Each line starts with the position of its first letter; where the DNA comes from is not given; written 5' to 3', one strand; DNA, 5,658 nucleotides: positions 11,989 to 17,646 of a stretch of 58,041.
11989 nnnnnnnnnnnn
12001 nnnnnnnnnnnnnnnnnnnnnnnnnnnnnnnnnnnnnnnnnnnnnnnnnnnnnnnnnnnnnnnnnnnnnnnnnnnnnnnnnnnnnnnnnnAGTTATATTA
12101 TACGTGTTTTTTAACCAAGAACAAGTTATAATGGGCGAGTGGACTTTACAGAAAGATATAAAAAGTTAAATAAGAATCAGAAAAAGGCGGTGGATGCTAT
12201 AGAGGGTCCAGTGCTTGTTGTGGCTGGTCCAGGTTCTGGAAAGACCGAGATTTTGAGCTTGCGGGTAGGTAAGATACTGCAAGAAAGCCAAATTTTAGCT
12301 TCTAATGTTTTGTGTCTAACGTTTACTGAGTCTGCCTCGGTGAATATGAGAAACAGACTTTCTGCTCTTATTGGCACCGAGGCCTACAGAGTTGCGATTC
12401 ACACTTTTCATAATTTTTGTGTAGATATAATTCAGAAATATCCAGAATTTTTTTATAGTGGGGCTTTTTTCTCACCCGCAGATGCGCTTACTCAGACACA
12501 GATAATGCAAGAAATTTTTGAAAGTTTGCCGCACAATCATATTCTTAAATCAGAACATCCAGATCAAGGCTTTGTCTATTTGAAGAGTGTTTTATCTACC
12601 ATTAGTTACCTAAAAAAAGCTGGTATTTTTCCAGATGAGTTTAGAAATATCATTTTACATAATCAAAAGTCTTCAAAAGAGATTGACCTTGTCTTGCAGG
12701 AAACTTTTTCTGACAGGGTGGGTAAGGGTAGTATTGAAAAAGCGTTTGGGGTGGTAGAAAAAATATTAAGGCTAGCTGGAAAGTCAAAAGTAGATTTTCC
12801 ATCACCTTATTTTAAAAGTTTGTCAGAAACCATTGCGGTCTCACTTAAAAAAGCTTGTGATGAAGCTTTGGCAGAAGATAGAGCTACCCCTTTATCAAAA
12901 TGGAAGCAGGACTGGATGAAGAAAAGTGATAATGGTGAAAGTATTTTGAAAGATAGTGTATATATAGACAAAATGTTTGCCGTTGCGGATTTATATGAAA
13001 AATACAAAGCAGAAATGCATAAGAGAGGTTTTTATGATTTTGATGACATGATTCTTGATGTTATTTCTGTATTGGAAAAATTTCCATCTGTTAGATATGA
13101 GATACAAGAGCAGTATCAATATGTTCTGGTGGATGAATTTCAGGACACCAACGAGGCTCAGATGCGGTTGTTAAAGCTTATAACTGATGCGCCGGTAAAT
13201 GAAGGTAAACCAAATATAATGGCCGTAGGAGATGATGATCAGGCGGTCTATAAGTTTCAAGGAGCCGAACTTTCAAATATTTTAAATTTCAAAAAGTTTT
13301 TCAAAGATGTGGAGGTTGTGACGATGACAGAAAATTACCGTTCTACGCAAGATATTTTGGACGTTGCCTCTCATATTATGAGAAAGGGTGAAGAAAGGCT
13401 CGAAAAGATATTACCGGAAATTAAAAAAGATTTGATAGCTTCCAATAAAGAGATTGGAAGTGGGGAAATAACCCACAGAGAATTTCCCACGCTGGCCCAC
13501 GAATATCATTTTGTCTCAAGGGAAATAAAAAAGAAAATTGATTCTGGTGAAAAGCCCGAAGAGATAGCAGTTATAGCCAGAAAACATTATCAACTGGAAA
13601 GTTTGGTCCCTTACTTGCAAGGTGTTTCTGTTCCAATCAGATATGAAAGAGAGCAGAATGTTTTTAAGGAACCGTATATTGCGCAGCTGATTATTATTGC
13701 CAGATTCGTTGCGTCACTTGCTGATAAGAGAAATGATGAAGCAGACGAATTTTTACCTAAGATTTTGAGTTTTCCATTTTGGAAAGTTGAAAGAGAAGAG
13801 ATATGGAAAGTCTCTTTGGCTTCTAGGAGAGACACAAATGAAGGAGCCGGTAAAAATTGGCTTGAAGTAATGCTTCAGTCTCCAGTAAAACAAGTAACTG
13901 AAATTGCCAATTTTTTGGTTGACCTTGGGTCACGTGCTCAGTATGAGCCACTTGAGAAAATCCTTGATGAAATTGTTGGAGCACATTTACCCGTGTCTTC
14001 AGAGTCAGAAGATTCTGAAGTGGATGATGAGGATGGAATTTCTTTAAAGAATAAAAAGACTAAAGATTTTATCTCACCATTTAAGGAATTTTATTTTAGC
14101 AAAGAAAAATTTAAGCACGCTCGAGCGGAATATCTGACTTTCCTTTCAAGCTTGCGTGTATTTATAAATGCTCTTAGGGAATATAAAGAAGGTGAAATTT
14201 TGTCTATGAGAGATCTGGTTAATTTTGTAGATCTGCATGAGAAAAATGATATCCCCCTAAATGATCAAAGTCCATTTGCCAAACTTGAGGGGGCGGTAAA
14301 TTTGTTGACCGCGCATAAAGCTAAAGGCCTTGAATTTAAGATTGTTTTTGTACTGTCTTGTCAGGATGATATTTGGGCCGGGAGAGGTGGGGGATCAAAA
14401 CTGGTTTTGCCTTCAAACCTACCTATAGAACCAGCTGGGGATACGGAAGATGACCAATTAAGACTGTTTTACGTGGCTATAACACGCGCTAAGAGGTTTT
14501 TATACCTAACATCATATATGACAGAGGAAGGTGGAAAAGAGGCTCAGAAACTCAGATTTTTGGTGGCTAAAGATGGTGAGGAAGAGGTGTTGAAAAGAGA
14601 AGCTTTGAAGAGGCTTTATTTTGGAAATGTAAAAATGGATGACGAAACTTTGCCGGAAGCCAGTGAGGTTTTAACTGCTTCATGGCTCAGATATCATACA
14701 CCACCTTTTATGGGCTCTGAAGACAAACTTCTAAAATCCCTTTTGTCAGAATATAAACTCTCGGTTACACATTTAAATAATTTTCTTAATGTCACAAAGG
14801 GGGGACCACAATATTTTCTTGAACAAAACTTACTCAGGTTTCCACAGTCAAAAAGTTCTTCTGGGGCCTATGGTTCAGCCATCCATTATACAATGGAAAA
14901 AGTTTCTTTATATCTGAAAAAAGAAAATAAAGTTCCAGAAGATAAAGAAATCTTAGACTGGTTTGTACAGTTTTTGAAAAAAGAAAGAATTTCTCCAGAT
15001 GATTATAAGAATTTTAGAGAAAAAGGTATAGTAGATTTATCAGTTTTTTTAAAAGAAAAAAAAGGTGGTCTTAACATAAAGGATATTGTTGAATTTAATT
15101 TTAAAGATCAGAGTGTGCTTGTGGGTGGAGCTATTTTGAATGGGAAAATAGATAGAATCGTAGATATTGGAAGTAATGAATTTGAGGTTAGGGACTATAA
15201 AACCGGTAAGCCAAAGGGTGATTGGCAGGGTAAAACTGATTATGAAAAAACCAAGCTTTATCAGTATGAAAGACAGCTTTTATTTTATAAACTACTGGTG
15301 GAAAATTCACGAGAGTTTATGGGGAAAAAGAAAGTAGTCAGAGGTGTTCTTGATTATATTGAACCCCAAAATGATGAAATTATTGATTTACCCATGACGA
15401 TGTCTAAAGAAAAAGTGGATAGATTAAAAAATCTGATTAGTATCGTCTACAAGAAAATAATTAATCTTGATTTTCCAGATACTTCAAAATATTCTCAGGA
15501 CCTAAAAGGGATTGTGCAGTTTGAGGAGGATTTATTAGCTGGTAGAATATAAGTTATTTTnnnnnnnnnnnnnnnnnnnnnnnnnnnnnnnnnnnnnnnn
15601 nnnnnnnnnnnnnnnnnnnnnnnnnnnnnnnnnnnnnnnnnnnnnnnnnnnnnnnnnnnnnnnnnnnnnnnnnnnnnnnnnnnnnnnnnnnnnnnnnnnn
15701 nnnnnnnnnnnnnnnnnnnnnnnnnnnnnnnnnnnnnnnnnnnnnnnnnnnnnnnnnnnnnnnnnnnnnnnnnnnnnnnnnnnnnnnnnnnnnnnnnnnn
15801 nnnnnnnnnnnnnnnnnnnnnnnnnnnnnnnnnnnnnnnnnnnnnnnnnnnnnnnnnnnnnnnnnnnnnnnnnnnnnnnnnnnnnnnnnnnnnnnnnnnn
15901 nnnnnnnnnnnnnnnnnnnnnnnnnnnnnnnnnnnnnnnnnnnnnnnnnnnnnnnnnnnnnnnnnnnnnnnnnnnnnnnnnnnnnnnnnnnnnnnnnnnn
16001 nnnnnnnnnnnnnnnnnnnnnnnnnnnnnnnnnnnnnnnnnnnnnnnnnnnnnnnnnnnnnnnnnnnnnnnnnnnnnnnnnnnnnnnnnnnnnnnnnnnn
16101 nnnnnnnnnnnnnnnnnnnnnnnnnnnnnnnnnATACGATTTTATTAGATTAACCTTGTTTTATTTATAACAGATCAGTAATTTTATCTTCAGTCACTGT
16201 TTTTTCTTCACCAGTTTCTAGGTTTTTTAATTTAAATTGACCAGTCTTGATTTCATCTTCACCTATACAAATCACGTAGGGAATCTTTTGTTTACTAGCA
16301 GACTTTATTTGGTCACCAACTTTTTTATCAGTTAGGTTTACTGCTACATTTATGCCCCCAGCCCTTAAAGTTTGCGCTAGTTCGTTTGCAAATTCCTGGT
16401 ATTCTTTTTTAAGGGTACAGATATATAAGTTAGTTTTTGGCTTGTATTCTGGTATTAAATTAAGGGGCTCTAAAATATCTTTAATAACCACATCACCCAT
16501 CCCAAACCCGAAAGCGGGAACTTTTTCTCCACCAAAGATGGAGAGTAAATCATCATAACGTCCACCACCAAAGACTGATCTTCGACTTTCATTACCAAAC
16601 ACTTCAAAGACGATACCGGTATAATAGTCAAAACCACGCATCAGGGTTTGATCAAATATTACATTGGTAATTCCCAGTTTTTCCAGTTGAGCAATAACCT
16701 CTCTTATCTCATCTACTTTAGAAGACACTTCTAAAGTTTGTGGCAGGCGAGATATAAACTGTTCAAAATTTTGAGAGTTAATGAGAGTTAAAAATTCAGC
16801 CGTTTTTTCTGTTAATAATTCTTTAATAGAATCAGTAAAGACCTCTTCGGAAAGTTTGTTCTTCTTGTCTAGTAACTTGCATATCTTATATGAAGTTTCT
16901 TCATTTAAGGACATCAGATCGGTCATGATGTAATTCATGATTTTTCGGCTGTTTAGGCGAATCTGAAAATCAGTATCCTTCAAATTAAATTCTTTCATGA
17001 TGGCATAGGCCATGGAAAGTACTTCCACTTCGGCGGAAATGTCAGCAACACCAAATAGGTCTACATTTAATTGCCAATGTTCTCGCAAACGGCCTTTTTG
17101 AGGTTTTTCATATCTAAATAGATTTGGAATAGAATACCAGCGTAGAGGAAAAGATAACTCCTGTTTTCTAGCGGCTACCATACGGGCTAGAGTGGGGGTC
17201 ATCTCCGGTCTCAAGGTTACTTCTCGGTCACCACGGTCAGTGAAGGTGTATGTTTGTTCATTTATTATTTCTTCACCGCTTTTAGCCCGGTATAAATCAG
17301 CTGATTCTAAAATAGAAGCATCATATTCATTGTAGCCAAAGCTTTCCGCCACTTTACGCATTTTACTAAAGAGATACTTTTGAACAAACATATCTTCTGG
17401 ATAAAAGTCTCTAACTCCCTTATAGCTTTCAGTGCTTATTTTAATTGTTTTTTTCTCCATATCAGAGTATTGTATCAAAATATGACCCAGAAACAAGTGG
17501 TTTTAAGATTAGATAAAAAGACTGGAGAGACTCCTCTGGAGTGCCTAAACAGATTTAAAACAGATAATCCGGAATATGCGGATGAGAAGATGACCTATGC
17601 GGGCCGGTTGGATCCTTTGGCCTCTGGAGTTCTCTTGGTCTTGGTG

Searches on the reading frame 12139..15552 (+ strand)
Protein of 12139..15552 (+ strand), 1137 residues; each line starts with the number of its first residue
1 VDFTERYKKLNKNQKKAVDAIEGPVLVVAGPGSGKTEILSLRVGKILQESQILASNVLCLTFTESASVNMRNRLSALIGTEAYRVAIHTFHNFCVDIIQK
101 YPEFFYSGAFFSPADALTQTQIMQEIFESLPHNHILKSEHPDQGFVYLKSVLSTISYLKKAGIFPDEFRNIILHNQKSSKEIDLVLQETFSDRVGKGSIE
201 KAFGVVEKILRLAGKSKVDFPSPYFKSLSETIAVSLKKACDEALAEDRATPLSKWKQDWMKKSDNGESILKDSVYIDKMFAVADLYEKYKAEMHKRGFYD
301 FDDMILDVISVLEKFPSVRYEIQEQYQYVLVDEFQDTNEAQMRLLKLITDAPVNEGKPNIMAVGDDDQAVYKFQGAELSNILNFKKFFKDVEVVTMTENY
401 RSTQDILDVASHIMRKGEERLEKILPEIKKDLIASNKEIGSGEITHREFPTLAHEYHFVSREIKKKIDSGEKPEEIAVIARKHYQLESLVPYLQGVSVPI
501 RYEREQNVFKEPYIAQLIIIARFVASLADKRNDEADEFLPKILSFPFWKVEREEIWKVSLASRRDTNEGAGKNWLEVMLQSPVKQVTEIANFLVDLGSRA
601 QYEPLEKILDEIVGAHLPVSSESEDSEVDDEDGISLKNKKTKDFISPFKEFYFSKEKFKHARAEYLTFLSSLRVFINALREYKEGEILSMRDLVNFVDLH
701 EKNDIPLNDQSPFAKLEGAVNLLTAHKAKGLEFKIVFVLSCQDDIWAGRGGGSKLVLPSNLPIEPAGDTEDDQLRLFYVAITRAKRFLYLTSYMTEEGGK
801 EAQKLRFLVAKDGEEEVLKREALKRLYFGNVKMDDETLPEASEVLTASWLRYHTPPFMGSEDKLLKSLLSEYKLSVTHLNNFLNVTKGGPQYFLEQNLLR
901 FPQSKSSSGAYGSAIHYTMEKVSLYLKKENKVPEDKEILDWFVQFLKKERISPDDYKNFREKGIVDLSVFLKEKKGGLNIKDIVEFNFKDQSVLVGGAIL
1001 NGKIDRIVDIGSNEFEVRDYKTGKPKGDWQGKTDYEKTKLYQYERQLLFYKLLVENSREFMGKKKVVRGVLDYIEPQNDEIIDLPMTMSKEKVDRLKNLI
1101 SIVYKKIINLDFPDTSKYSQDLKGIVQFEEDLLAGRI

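Call 21: search_protein_families(library=pfam, proteins=[window:12139-15552:+], max_evalue=0.001)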
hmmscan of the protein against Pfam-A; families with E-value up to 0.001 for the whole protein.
window:12139-15552:+ (1137 aa): 6 families
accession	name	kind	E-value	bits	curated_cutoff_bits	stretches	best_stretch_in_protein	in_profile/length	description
PF00580.27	UvrD-helicase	-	6.8e-65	219.9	23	1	10-388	1-270/271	UvrD/REP helicase N-terminal domain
PF13361.12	UvrD_C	-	9.8e-34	117.7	25.6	1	395-792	2-347/350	UvrD-like helicase C-terminal domain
PF13245.12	AAA_19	-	9.6e-19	68.3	25.1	1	14-373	1-133/134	AAA domain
PF12705.13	PDDEXK_1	-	6.5e-15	56.2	22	1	874-1114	2-231/247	PD-(D/E)XK nuclease superfamily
PF13538.12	UvrD_C_2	-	1.3e-08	35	27.4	0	766-790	27-51/52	UvrD-like helicase C-terminal domain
PF13604.12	AAA_30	-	1.1e-06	29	27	0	9-75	1-67/191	AAA domain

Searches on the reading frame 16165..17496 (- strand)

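Call 21: search_protein_families(library=pfam, proteins=[window:16165-17496:-], max_evalue=0.001)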
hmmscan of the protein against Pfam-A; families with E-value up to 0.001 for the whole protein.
window:16165-17496:- (443 aa): 3 families
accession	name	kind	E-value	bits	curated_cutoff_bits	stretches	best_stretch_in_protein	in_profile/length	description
PF13393.11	tRNA-synt_His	-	9.5e-52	176.6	25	1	27-333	1-303/308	Histidyl-tRNA synthetase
PF03129.25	HGTP_anticodon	-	1.3e-18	67.3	21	1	358-441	3-89/94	Anticodon binding domain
PF00587.30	tRNA-synt_2b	-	9.4e-10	39.3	29.3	1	83-326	1-125/179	tRNA synthetase class II core domain (G, H, P, S and T)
